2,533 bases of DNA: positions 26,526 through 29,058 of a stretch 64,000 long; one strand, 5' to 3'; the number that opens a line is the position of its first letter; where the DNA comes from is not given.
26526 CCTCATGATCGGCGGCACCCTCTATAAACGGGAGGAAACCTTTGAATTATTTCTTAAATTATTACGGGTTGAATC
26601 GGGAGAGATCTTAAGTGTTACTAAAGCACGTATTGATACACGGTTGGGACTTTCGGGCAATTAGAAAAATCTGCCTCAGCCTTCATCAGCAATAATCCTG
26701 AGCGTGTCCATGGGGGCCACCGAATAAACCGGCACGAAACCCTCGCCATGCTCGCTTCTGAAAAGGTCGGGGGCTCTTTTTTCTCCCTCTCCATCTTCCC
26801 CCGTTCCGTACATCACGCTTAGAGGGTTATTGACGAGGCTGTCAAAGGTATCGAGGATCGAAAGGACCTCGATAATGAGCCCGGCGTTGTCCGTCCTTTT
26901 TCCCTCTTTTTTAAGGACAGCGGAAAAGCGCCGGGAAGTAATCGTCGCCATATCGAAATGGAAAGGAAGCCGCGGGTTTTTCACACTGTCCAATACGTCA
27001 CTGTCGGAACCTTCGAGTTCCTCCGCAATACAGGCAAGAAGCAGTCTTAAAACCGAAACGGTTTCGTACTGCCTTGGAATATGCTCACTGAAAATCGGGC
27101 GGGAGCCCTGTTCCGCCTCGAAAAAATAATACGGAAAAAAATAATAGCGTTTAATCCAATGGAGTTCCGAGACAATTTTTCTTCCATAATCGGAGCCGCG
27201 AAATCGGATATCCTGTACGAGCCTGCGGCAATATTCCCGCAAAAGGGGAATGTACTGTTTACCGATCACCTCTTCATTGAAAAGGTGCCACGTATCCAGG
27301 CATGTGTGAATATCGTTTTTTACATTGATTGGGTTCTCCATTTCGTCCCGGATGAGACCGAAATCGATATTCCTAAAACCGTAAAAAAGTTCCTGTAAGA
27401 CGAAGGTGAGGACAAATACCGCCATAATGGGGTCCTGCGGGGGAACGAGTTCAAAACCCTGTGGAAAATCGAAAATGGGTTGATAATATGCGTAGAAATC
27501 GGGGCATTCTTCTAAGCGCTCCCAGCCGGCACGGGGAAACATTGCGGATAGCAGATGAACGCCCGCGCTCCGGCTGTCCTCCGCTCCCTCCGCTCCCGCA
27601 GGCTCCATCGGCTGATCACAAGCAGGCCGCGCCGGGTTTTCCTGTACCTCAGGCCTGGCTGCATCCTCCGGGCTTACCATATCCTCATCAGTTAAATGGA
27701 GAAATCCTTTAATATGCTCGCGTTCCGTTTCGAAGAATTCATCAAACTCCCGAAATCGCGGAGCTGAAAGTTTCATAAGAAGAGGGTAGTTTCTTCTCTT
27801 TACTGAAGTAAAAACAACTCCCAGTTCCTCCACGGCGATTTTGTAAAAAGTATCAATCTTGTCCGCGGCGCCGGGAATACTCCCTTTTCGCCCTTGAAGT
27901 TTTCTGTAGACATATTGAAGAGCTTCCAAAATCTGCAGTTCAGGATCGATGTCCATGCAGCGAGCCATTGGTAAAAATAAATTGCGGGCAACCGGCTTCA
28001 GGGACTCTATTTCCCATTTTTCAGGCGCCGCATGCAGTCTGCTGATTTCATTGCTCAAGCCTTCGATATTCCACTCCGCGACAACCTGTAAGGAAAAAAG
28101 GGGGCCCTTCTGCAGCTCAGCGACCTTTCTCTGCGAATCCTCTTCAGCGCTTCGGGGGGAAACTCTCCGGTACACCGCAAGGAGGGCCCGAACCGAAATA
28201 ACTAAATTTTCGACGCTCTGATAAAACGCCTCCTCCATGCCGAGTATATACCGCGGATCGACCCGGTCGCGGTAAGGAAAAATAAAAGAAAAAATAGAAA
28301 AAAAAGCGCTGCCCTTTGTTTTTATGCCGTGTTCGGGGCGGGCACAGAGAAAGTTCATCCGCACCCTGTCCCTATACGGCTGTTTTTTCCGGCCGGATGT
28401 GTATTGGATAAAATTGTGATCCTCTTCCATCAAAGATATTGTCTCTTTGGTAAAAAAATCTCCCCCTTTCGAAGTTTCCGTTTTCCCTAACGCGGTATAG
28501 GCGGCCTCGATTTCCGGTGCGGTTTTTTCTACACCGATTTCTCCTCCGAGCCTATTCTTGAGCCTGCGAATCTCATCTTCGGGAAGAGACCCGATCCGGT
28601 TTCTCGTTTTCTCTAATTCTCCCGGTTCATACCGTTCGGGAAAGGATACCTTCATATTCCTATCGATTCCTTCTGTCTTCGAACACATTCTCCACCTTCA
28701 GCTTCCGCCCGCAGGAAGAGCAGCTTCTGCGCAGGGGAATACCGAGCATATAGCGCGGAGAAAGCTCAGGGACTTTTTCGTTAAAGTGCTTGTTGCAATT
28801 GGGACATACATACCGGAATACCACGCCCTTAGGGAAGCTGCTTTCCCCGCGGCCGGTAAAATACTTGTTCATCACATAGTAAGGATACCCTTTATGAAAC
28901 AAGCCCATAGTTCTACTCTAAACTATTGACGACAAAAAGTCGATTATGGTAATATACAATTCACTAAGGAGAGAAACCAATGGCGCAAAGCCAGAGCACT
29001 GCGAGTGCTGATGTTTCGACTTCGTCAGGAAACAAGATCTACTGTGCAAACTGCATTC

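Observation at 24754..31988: Cluster of two VWA-domain lipoproteins flanking an unknown 670-aa protein, two Cys-rich mini-proteins and a NudC-like NUDIX hydrolase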

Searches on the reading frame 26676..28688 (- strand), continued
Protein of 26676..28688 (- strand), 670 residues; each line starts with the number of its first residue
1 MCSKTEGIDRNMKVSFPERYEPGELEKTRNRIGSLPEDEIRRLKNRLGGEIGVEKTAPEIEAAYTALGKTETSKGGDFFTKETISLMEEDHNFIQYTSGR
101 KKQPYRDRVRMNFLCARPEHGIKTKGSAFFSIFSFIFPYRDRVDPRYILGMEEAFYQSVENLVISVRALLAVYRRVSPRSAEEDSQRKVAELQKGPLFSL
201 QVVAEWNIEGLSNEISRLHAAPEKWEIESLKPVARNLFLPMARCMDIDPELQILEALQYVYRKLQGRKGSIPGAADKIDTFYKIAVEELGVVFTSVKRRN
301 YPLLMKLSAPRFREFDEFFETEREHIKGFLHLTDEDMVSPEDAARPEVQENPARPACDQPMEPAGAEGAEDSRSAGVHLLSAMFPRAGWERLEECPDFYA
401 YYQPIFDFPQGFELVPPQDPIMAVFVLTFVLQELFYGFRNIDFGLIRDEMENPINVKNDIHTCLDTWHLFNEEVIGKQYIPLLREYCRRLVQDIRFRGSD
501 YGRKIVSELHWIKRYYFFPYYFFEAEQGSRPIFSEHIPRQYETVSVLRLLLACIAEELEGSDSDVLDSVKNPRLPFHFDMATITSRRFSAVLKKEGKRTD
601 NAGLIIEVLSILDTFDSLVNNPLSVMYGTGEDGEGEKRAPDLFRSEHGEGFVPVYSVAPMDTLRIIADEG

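Call 27: list_cluster_members(proteins=[P0077, P0063, P0004, P0001])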
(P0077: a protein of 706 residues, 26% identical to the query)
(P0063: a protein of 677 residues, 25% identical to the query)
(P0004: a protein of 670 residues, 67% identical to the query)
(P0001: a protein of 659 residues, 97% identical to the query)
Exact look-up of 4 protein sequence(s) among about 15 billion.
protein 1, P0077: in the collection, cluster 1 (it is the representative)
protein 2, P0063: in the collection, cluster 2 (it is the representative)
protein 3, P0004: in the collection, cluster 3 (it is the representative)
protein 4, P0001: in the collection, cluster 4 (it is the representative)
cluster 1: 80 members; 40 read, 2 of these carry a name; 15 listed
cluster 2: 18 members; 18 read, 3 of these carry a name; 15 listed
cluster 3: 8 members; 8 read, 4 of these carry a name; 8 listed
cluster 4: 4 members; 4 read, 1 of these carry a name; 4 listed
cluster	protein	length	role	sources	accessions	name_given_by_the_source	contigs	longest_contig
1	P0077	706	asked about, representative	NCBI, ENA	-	-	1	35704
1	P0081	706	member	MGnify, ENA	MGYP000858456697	FL=1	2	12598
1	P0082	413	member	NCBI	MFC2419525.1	MAG: hypothetical protein ACFNOL_00390, partial [Treponema maltophilum]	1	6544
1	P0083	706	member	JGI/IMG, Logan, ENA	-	-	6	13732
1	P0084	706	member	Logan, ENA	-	-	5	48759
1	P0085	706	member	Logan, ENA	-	-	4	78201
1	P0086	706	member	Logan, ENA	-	-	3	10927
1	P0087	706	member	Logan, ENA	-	-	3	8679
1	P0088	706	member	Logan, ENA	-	-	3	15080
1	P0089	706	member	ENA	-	-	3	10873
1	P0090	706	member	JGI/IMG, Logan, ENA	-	-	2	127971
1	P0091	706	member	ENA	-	-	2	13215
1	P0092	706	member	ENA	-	-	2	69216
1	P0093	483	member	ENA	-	-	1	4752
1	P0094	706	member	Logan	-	-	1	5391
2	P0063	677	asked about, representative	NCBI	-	-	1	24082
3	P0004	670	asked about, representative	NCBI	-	-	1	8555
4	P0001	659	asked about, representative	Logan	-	-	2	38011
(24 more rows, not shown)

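Call 50: search_protein_families(library=padloc, proteins=[window:26676-28655:-], max_evalue=0.01)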
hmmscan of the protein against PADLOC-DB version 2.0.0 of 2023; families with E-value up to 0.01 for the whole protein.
window:26676-28655:- (659 aa): 0 families

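Call 51: search_protein_families(library=phrogs, proteins=[window:26676-28655:-], max_evalue=0.001)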
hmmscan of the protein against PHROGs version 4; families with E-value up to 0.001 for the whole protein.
window:26676-28655:- (659 aa): 0 families

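Call 66: search_protein_representatives(alignment_id=A1)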
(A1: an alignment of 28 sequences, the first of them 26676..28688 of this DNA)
Query: 28 sequences, 685 profile positions. Proteins with E-value up to 0.001 (for the whole library): 396; up to 1e-10: 332; up to 1e-30: 205. The best 150 are listed.
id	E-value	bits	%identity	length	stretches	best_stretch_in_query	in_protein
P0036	2.5e-245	832.5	-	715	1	1-682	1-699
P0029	2.9e-242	822.3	-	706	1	1-681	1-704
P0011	2.0e-238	809.6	-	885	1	1-683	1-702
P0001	2.2e-226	769.9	-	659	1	1-673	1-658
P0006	2.7e-223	759.6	-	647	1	1-671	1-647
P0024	4.9e-223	758.8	-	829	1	1-678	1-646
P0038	2.9e-219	746.3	-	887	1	1-682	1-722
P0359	8.1e-219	744.8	-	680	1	2-678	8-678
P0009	3.3e-215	732.9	-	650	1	1-676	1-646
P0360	8.1e-215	731.6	-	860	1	1-679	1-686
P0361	3.0e-214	729.7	-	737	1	1-677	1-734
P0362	1.8e-212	723.8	-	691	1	4-681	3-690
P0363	2.1e-212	723.7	-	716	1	1-676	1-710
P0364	2.2e-212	723.6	-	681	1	1-677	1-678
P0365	3.9e-211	719.4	-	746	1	6-683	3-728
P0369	1.5e-194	664.6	-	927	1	2-682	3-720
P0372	8.3e-191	652.2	-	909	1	2-676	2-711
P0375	3.8e-188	643.4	-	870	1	1-680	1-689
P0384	1.6e-182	624.9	-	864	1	1-682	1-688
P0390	7.6e-178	609.4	-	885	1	1-669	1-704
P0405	8.6e-169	579.5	-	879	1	1-666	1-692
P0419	5.8e-160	550.3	-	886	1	1-681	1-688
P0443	1.3e-143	496.3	-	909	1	1-674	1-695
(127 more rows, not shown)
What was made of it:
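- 26676..28655 (-): U670, a cytoplasmic all-helical protein from a spirochaete-restricted family of unknown function. It is 659 aa from the homologue-supported start; the longest ORF runs to 28688. 396 representatives among 1.84e9 proteins (call 66).
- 396 of 1.84e9 representatives (call 66).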

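Call 67: search_protein_families(library=pfam, proteins=[P0360, P0369, P0372, P0375, P0384, P0390, P0405, P0443, P0419, P0038], max_evalue=0.01)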
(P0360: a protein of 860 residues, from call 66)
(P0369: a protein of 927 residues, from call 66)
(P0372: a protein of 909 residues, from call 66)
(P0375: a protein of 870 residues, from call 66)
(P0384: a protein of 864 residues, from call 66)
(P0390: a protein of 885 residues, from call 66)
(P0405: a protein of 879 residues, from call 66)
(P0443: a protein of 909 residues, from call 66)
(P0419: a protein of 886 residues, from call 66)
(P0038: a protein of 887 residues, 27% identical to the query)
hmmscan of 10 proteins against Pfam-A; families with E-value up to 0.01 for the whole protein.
P0360 (860 aa): 1 family
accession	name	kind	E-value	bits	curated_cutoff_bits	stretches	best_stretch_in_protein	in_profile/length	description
PF00990.26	GGDEF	-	6.9e-10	39.4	23.8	1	683-833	2-155/161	Diguanylate cyclase, GGDEF domain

P0369 (927 aa): 0 families

P0372 (909 aa): 0 families

P0375 (870 aa): 2 families
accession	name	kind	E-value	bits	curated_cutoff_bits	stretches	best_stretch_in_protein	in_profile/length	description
PF00990.26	GGDEF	-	8.9e-11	42.2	23.8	1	701-805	2-105/161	Diguanylate cyclase, GGDEF domain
PF17083.10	Swm2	-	0.0089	16.5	25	0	741-786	30-75/130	Nucleolar protein Swm2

P0384 (864 aa): 1 family
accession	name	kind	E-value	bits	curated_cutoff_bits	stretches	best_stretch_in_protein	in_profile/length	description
PF00990.26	GGDEF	-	2.7e-06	27.7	23.8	1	698-817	3-129/161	Diguanylate cyclase, GGDEF domain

P0390 (885 aa): 0 families

P0405 (879 aa): 0 families

P0443 (909 aa): 0 families

P0419 (886 aa): 0 families

P0038 (887 aa): 0 families

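Call 74: fold_search(model_id=the predicted structure, library=pdb)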
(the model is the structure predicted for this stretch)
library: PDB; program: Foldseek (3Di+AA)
matches with E <= 10: 196; with E <= 0.001: 0
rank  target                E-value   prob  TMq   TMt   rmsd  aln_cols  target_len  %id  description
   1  9w1p_A                3.8e-01  0.06  0.07  0.11  24.7       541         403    9  G6P-bound human SLC37A4 lateral dimer (released 2025-11-19)
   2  8qah_B                9.9e-01  0.06  0.11  0.15  25.1       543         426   10  X-ray crystal structure of a de novo designed single-chain parallel coiled-coil alpha-helical barrel with 8 inner heli (released 2024-07-03)
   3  5jdl                  1.4e+00  0.08  0.10  0.19  18.6       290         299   11  Structural mechanisms of extracellular ion exchange and induced binding-site occlusion in the sodium-calcium exchanger N (released 2016-05-11)
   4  9sob_E                1.6e+00  0.03  0.10  0.11  25.3       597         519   13  Structural Model of the Nuclear Pore Complex in Arabidopsis thaliana (released 2025-11-05)
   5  8jpr_A                1.6e+00  0.03  0.08  0.08  24.5       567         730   12  Cryo-EM structure of Y553C human ClC-6 (released 2023-09-20)
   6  4nqa_H                1.7e+00  0.08  0.09  0.15  25.8       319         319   11  Crystal structure of liganded hRXR-alpha/hLXR-beta heterodimer on DNA (released 2014-02-26)
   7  6lry_A                1.7e+00  0.04  0.10  0.12  27.8       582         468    8  Crystal structure of human endothelin ETB receptor in complex with sarafotoxin S6b (released 2020-02-12)
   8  5fu7_A                1.7e+00  0.02  0.08  0.09  23.6       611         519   11  drosophila nanos NBR peptide bound to the NOT module of the human CCR4-NOT complex (released 2016-03-23)
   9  2htk_B                1.8e+00  0.03  0.09  0.12  25.8       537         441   10  Structure of the Escherichia coli ClC chloride channel Y445A mutant and Fab complex (released 2006-09-19)
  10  7tbm_c1               1.9e+00  0.03  0.11  0.10  25.3       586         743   11  Composite structure of the dilated human nuclear pore complex (NPC) generated with a 37A in situ cryo-ET map of CD4+  (released 2022-06-15)
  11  7xja_A                1.9e+00  0.03  0.09  0.11  27.1       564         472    9  TMD masked refine map of human ClC-2 (released 2023-05-17)
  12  8jzu_A                2.1e+00  0.03  0.09  0.11  30.0       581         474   11  SLC15A4_TASL complex (released 2023-09-27)
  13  7xf5_A                2.2e+00  0.02  0.09  0.09  27.1       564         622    9  Full length human CLC-2 channel in apo state (released 2023-05-03)
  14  8vyq_B                2.3e+00  0.08  0.09  0.20  17.1       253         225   11  Cryo-EM Structure of the BRAF V600K monomer (released 2025-05-28)
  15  6luq                  2.3e+00  0.03  0.09  0.13  27.3       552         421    8  Haloperidol bound D2 dopamine receptor structure inspired discovery of subtype selective ligands (released 2020-03-04)
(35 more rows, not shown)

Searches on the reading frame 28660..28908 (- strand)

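Call 3: search_protein_families(library=pfam, proteins=[window:28660-28908:-], max_evalue=0.1)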
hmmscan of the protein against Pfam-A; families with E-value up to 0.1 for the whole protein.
window:28660-28908:- (82 aa): 22 families
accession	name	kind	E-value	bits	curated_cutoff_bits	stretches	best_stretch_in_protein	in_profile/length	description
PF14803.11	Zn_ribbon_Nudix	-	0.0042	17.4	25.6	0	63-82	3-22/34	Nudix N-terminal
PF23137.1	HVO_0758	-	0.0046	17.2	27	0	60-74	20-34/55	HVO_0758 mu-protein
PF18439.7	zf_UBZ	-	0.0076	16.3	25.6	0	33-44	3-14/32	Ubiquitin-Binding Zinc Finger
PF24273.1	TRASH_HVO_1752_C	-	0.014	15.9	27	0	18-48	12-42/47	HVO_1752, C-terminal TRASH domain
PF08271.17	Zn_Ribbon_TF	-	0.014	15.4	29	0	33-41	1-9/43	TFIIB zinc-binding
PF24042.1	DUF7351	-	0.015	15.5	31.2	1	32-72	66-106/177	Domain of unknown function (DUF7351)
PF06906.16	DUF1272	-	0.016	15.7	25.3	0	30-42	39-51/57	Protein of unknown function (DUF1272)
PF14353.12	CpXC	-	0.018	15.5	25.4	0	27-44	32-49/121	CpXC protein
PF05191.20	ADK_lid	-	0.018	15.4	26.6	0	32-45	1-14/36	Adenylate kinase, active site lid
PF24460.1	DUF7575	-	0.018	14.9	28.5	0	61-70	4-13/28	Domain of unknown function (DUF7575)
PF17283.8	Zn_ribbon_SprT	-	0.019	15.4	28.1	0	31-42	3-14/38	SprT-like zinc ribbon domain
PF10367.15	zf-Vps39_C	-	0.02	14.9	24.7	0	33-46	10-23/41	Vacuolar sorting protein 39 C-terminal zinc finger domain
PF13248.11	Zn_ribbon_3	-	0.029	14.3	27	0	62-74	4-16/26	zinc-ribbon domain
PF25206.1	DUF7836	-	0.03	14.6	26.7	0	32-52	7-27/59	Domain of unknown function (DUF7836)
PF09723.15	Zn_ribbon_8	-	0.033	14.7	34.4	0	31-69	4-36/41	Zinc ribbon domain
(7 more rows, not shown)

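Call 4: search_protein_families(library=ncbifam, proteins=[window:28660-28908:-], max_evalue=0.1)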
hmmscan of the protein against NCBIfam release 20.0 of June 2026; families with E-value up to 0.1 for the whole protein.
window:28660-28908:- (82 aa): 9 families
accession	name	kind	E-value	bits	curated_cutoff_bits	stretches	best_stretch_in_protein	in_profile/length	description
NF041912.1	HVO_0758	equivalog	0.005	16.7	70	0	60-74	20-34/55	HVO_0758 family zinc finger protein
NF011481.0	PRK14890.1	equivalog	0.0051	16.8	61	0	27-41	22-36/61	putative Zn-ribbon RNA-binding protein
NF052237.1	biotin_BsaP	equivalog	0.008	16.2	39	1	35-73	2-39/53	biotin synthase auxiliary protein BsaP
NF050000.1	IS1_IS1595_Zn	domain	0.0086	16.6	28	1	32-44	21-33/34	IS1/IS1595 family N-terminal zinc-binding domain-containing protein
NF047912.1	ECs_2282_CxxC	subfamily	0.032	14.1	37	0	62-78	29-45/60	ECs_2282 family putative zinc-binding protein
NF040506.1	PG0870_Nterm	domain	0.036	14.2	50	0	28-41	8-20/56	PG0870-related protein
NF041911.1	HVO_0649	equivalog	0.061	13.2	70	0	29-40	46-57/65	HVO_0649 family zinc finger protein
TIGR02605.1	CxxC_CxxC_SSSS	subfamily_domain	0.082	13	31.3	0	31-44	4-17/52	FmdB family zinc ribbon protein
NF041197.2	CxxC_Se_CxxC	equivalog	0.096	12.9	40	0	63-76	21-34/53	dual CXXC motif small (seleno)protein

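Call 50: search_protein_families(library=padloc, proteins=[window:28660-28908:-], max_evalue=0.01)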
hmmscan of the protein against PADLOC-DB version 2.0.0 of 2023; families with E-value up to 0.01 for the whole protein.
window:28660-28908:- (82 aa): 0 families

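Call 51: search_protein_families(library=phrogs, proteins=[window:28660-28908:-], max_evalue=0.001)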
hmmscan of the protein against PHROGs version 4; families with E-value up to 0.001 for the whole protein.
window:28660-28908:- (82 aa): 0 families
